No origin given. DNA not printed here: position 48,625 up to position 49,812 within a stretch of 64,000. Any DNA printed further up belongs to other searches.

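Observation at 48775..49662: Signal-less PF04392 solute-binding-protein homologue translationally coupled to a U32 peptidase, a class-III aminotransferase and metG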

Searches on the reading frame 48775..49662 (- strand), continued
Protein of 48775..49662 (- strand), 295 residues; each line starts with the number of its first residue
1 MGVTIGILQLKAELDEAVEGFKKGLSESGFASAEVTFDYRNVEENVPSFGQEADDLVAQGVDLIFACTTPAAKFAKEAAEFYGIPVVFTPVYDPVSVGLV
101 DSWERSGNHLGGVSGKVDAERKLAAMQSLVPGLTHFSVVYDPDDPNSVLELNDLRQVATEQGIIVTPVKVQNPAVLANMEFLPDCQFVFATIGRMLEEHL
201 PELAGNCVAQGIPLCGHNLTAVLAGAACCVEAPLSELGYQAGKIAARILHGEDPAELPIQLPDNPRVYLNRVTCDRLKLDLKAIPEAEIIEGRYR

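Call 17: search_solved_structures(query=window:48775-49662:-, max_evalue=0.001, show_alignments=2)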
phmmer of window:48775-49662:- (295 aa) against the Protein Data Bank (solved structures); distinct sequences matched with E-value up to 0.001: 3.
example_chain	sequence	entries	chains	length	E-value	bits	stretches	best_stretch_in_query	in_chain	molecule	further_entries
6hni_A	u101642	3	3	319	1.1e-28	103.4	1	5-273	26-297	ABC-type transport system, sugar-family extracellular solute-binding protein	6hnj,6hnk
3lft_A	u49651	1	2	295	4.3e-23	85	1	4-285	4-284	uncharacterized protein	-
3lkv_A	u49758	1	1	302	2.2e-21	79.4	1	13-287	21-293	uncharacterized CONSERVED DOMAIN PROTEIN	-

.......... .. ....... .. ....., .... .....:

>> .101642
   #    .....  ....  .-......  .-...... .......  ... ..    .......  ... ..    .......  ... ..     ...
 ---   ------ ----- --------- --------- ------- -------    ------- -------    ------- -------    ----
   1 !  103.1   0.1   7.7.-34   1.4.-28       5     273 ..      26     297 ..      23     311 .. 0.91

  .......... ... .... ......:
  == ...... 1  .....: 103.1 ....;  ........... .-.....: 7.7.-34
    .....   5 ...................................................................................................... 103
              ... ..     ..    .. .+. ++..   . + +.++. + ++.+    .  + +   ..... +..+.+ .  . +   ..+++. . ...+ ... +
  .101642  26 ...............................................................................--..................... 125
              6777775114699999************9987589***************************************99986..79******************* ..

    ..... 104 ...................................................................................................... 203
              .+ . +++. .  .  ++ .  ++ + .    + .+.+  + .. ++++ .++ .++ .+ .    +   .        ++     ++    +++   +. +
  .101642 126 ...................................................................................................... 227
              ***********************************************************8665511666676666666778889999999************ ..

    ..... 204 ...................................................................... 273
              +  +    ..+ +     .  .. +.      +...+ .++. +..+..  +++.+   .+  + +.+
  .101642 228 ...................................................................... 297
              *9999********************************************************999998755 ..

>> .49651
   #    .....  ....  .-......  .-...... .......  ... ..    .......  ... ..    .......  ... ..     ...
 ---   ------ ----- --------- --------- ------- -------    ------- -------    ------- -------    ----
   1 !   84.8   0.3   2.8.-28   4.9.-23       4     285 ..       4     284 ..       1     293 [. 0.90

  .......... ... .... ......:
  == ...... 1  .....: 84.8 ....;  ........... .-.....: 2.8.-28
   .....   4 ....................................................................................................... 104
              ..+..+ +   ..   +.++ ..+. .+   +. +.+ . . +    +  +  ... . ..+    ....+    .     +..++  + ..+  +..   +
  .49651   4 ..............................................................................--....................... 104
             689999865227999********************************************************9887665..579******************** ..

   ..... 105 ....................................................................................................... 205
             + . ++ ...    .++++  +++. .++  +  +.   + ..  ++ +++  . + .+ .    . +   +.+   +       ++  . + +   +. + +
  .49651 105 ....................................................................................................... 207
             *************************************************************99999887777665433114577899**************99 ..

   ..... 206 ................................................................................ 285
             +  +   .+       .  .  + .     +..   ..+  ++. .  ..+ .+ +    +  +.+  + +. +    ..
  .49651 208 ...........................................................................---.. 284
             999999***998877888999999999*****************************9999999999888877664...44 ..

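Call 29: find_related_loci(query=A2, collection=genome_contigs, flank=10000)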
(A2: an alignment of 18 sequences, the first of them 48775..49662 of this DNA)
Query A2 (295 aa) in genome_contigs; peptide patterns used: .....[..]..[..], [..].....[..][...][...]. (x = any residue, [..] = any of these).
99 stretches matched a pattern; 50 encode a relative of the query (tblastn E <= 1e-3); 49 distinct loci.
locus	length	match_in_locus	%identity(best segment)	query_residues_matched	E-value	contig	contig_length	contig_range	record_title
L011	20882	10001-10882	83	1-294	2e-156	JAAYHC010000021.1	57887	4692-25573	MAG: Bacillota bacterium isolate AS09scLD_310 41180_AS09, whole genome shotgun sequence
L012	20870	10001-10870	56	1-290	1e-102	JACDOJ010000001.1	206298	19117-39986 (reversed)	MAG: Bacillota bacterium isolate GB_MAG18_067 c_000000000047, whole genome shotgun sequence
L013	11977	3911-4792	57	1-293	1e-104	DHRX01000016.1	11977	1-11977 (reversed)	MAG TPA_asm: Firmicutes bacterium UBA5301 UBA5301_contig_12870, whole genome shotgun sequence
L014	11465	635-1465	46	5-281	9e-70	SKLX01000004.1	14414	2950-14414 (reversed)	MAG: Bacillota bacterium isolate CSSed162cmA_224 CSSed16-2cmA-11775, whole genome shotgun sequence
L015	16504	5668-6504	44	5-283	4e-64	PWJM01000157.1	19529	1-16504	MAG: Syntrophomonadaceae bacterium isolate CSSed10_148R1 CS-Sed10-C5146, whole genome shotgun sequence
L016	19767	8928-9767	46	4-283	4e-64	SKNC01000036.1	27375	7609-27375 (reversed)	MAG: Bacillota bacterium isolate CSSed162cmA_272R1 CSSed16-2cmA-2689, whole genome shotgun sequence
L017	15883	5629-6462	41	4-281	6e-61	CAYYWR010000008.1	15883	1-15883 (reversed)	MAG TPA_asm: uncultured Syntrophomonadaceae bacterium isolate binchicken_co32_98 genome assembly, contig: NODE_5871_leng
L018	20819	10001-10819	38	5-281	1e-47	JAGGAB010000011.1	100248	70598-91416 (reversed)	MAG: Bacillota bacterium isolate CTSoil_079 scaffold_33, whole genome shotgun sequence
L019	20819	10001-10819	37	5-281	6e-47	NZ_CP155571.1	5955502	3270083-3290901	Sporomusa acidovorans DSM 3132 chromosome, complete genome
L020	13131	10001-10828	36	5-283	2e-46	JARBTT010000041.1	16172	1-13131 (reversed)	MAG: Massilibacillus sp. isolate L_E1_T20_C_bin.151 scaffold_4748, whole genome shotgun sequence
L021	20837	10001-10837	36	4-282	2e-45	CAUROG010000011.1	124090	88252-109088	MAG TPA_asm: uncultured Pelosinus sp. isolate ERR9968768_bin.30_MetaWRAP_v1.3_MAG genome assembly, contig: ERZ21616018.1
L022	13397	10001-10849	36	5-291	4e-45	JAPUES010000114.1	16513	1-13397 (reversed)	MAG: Sporomusaceae bacterium isolate labscale reactor_MAG31 NODE_2465_length_16513_cov_6.076741, whole genome shotgun se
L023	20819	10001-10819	37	5-281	8e-45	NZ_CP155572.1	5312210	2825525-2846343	Sporomusa malonica strain DSM 5090 chromosome, complete genome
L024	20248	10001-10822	36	4-281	9e-45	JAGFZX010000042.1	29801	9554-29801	MAG: Bacillota bacterium isolate CTSoil_075 scaffold_123, whole genome shotgun sequence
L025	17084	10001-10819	36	5-281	3e-44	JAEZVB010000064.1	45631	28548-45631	MAG: Bacillota bacterium isolate OH_PFB_106 k127_44483, whole genome shotgun sequence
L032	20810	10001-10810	40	5-283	7e-43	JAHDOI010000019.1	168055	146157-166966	MAG: Selenomonadales bacterium isolate SL1-B47 k141_26319, whole genome shotgun sequence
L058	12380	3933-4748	35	5-281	8e-37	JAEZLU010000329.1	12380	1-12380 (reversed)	MAG: Bacillota bacterium isolate OH_CDB_84 k127_1367585, whole genome shotgun sequence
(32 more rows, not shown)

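Call 33: search_protein_families(library=pfam, proteins=[L058:1143-2525:+, L058:2519-3865:+, L058:8091-8993:+, L058:9147-10490:+, L058:11143-12216:+, L058:379-1131:-, L018:16404-17795:+, L032:14211-14510:-], max_evalue=0.01)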
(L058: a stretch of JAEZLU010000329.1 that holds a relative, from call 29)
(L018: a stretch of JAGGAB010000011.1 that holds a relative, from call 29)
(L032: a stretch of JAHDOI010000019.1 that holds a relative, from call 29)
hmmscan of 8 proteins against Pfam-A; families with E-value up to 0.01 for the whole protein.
L058:1143-2525:+ (460 aa): 2 families
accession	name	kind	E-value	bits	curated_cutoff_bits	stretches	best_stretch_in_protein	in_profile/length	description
PF02913.24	FAD-oxidase_C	-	3.5e-78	263.2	21.2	1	216-456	2-248/248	FAD linked oxidases, C-terminal domain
PF01565.28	FAD_binding_4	-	6.7e-42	142.9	26.4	1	40-178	1-138/139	FAD binding domain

L058:2519-3865:+ (448 aa): 6 families
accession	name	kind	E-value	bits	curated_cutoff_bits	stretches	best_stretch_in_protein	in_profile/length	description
PF02754.22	CCG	-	2.7e-41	140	20.6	2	320-404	1-84/85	Cysteine-rich domain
PF13183.11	Fer4_8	-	1.9e-10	41.6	27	1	21-88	3-68/68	4Fe-4S dicluster domain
PF13534.11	Fer4_17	-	9.5e-07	29.7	22.2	1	22-88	1-60/61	4Fe-4S dicluster domain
PF12838.12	Fer4_7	-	7.3e-05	23.6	27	1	22-88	1-52/52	4Fe-4S dicluster domain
PF13187.11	Fer4_9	-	0.0007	20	27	1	22-87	1-50/52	4Fe-4S dicluster domain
PF13237.11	Fer4_10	-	0.00084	19.7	25.5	1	22-85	8-53/53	4Fe-4S dicluster domain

L058:8091-8993:+ (300 aa): 1 family
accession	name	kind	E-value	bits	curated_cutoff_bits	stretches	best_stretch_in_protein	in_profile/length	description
PF01040.23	UbiA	-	6.7e-51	173.4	34.2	1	37-282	1-248/250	UbiA prenyltransferase family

L058:9147-10490:+ (447 aa): 4 families
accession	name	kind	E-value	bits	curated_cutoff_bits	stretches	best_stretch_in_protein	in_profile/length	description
PF02518.31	HATPase_c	-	7.2e-22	78.4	26.4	1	333-435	2-109/111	Histidine kinase-, DNA gyrase B-, and HSP90-like ATPase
PF00512.31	HisKA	-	6.9e-11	42.5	26.9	1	228-288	3-63/66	His Kinase A (phospho-acceptor) domain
PF04723.20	GRDA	-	0.0049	17.1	22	0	26-78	57-109/147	Glycine reductase complex selenoprotein A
PF13581.12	HATPase_c_2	-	0.005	17.3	27.4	1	341-432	36-126/127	Histidine kinase-like ATPase domain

L058:11143-12216:+ (357 aa): 3 families
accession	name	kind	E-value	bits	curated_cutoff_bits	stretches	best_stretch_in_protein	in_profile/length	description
PF13487.12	HD_5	-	5.3e-30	104.8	27.2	1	136-279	13-157/170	HD domain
PF01966.28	HD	-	1.9e-18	67.3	22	1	137-261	1-116/116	HD domain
PF08668.18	HDOD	-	4.1e-05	23.6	22.9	1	114-177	69-133/196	HDOD domain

L058:379-1131:- (250 aa): 0 families

L018:16404-17795:+ (463 aa): 2 families
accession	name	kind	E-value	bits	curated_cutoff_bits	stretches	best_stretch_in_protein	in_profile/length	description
PF02913.24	FAD-oxidase_C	-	1.2e-67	228.6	21.2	1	219-462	2-248/248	FAD linked oxidases, C-terminal domain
PF01565.28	FAD_binding_4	-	2.1e-43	147.8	26.4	1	44-181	1-138/139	FAD binding domain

L032:14211-14510:- (99 aa): 0 families

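Call 34: search_protein_families(library=ncbifam, proteins=[L006:7582-9090:+, L006:9077-9943:+, L006:10001-10630:+, L058:8091-8993:+], max_evalue=0.00001)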
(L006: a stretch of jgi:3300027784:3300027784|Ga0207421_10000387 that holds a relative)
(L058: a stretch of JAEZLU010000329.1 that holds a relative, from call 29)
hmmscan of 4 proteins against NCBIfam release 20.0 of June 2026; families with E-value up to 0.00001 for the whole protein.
L006:7582-9090:+ (502 aa): 7 families
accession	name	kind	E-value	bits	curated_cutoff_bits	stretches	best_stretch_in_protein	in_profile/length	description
TIGR03701.1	mena_SCO4490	equivalog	7.2e-199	661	495.9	1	30-460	1-433/433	menaquinone biosynthesis decarboxylase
TIGR00148.1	TIGR00148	subfamily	1.1e-153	512.1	244.85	1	28-467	1-437/438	UbiD family decarboxylase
NF008175.0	PRK10922.1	equivalog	3.4e-131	438.1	788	1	24-499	5-488/497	4-hydroxy-3-polyprenylbenzoate decarboxylase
NF041204.1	VdcC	exception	8.7e-80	268.4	650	1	26-489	2-458/467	non-oxidative hydroxyarylic acid decarboxylases subunit C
TIGR02724.1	phenyl_P_beta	equivalog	1e-60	205.5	468.95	1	27-501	2-471/472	phenylphosphate carboxylase subunit beta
NF041219.1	BagN_FevL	exception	2.8e-40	138.2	1000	1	22-338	14-329/502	bagremycin/ferroverdin biosynthesis UbiD family decarboxylase BagN/FevL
TIGR02723.1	phenyl_P_alpha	equivalog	5.9e-39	134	564.6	1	24-441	6-413/485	phenylphosphate carboxylase subunit alpha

L006:9077-9943:+ (288 aa): 21 families
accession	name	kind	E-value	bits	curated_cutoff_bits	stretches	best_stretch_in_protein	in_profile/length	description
NF041586.1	MqnP_DT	exception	6.4e-108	360.7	430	1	7-282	1-276/277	menaquinone biosynthesis prenyltransferase MqnP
NF009524.0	PRK12886.1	equivalog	3e-95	318.9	387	1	2-285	4-287/291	prenyltransferase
TIGR01475.1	ubiA_other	subfamily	4.9e-93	311.6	180.8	1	5-284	1-282/282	UbiA-like polyprenyltransferase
NF009526.0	PRK12888.1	equivalog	4.3e-88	295.6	364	1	5-283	14-295/301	4-hydroxybenzoate octaprenyltransferase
NF041584.1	MqnP_SCO4491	exception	1e-80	271.5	420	1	5-283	2-283/285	menaquinone biosynthesis prenyltransferase MqnP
NF009515.0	PRK12874.1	equivalog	1.9e-68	230.9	392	1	2-283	4-289/291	4-hydroxybenzoate polyprenyltransferase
NF041585.1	MqnP_Cj_Hp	exception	4.7e-68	229.7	375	1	6-281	1-280/281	menaquinone biosynthesis prenyltransferase MqnP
NF009609.0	PRK13106.1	equivalog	3.9e-53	180.8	349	1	4-272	13-285/301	prenyltransferase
NF009532.0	PRK12895.1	equivalog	2.9e-45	154.9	414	1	10-280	7-278/286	prenyltransferase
NF009517.0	PRK12876.1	equivalog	1.9e-36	126.1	419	1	47-284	54-297/300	prenyltransferase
TIGR01474.1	ubiA_proteo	equivalog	2.7e-34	118.9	275.45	1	25-276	23-275/282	4-hydroxybenzoate octaprenyltransferase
TIGR01473.1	cyoE_ctaB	equivalog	5.6e-22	78.8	210.3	1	10-279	4-277/281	heme o synthase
NF009523.0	PRK12884.1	equivalog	8.4e-22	77.7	269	1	5-279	3-275/279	prenyltransferase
NF009521.0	PRK12882.1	equivalog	2.5e-19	69.6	296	1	5-246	4-244/280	geranylgeranylglycerol-phosphate geranylgeranyltransferase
NF009514.0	PRK12873.1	equivalog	1.7e-18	67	246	1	42-279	49-291/297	4-hydroxybenzoate polyprenyltransferase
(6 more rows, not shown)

L006:10001-10630:+ (210 aa): 4 families
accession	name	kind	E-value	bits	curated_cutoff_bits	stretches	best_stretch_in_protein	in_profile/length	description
NF004685.0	PRK06029.1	subfamily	1.8e-60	204.3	188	1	1-201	1-185/187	UbiX family flavin prenyltransferase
NF041206.1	VdcB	exception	7.6e-59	198.4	290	1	4-200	2-182/184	non-oxidative hydroxyarylic acid decarboxylases subunit B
TIGR00421.1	ubiX_pad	subfamily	1.1e-58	198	108.9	1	4-200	2-181/181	UbiX family flavin prenyltransferase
NF041218.1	BagM_FevK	exception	1.5e-42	145.4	420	1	81-198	64-181/215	bagremycin/ferroverdin biosynthesis UbiX family decarboxylase BagM/FevK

L058:8091-8993:+ (300 aa): 19 families
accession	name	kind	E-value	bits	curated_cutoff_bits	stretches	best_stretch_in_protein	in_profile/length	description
NF009524.0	PRK12886.1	equivalog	7.7e-83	278.2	387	1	19-297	5-283/291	prenyltransferase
TIGR01475.1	ubiA_other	subfamily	2.1e-82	276.7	180.8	1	21-299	1-281/282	UbiA-like polyprenyltransferase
NF009526.0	PRK12888.1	equivalog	1.6e-81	274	364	1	19-298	12-294/301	4-hydroxybenzoate octaprenyltransferase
NF041584.1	MqnP_SCO4491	exception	4.7e-73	246.4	420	1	20-298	1-282/285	menaquinone biosynthesis prenyltransferase MqnP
NF041586.1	MqnP_DT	exception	1.4e-72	244.7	430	1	23-297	1-275/277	menaquinone biosynthesis prenyltransferase MqnP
NF041585.1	MqnP_Cj_Hp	exception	3.3e-61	207.2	375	1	23-296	2-279/281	menaquinone biosynthesis prenyltransferase MqnP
NF009515.0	PRK12874.1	equivalog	1e-59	202.3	392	1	19-298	5-288/291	4-hydroxybenzoate polyprenyltransferase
NF009609.0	PRK13106.1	equivalog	4.2e-52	177.4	349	1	18-274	11-275/301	prenyltransferase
NF009532.0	PRK12895.1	equivalog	2e-49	168.5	414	1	22-299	3-281/286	prenyltransferase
TIGR01474.1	ubiA_proteo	equivalog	4.1e-39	134.8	275.45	1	41-292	23-275/282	4-hydroxybenzoate octaprenyltransferase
NF009517.0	PRK12876.1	equivalog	2.3e-33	115.9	419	1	32-290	25-288/300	prenyltransferase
NF009514.0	PRK12873.1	equivalog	6.2e-18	65.2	246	1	41-257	32-253/297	4-hydroxybenzoate polyprenyltransferase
NF009523.0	PRK12884.1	equivalog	3e-16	59.4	269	1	21-276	3-256/279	prenyltransferase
TIGR01473.1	cyoE_ctaB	equivalog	1.7e-15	57.6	210.3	1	40-270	18-253/281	heme o synthase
NF009521.0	PRK12882.1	equivalog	8.8e-13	48.1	296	1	23-262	6-244/280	geranylgeranylglycerol-phosphate geranylgeranyltransferase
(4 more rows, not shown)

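Call 54: predict_structure(alignment_id=A2)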
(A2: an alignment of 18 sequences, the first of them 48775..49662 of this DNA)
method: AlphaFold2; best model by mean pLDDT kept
length: 295 residues; sequences in the alignment: 18
mean_pLDDT: 92.8   pTM: 0.88
mean pLDDT of the five models: 92.8, 92.1, 91.7, 91.5, 90.9
residues with pLDDT >= 90: 254; 70-90: 27; 50-70: 12; < 50: 2
segments of 3 or more residues with pLDDT < 50: none
pLDDT, mean of each block of 10 residues (from residue 1): 89 89 95 86 58 90 94 90 95 92 91 95 98 98 95 98 98 95 98 94 97 97 97 96 97 95 96 97 96 61
secondary structure, 60 per line:
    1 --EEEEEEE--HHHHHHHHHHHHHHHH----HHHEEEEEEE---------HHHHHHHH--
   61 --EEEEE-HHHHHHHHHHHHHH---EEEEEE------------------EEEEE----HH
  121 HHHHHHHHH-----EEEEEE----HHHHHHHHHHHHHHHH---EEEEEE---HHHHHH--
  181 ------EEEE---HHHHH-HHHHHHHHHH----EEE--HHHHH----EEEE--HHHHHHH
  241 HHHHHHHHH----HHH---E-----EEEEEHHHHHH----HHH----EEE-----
elements in order: E3-9 H12-27 E35-41 H51-58 E63-67 H69-82 E86-91 E110-114 H119-129 E135-140 H145-160 E164-169 H173-178 E187-190 H194-198 H200-209 E214-216 H219-223 E228-231 H234-249 E266-270 H271-276 E288-290
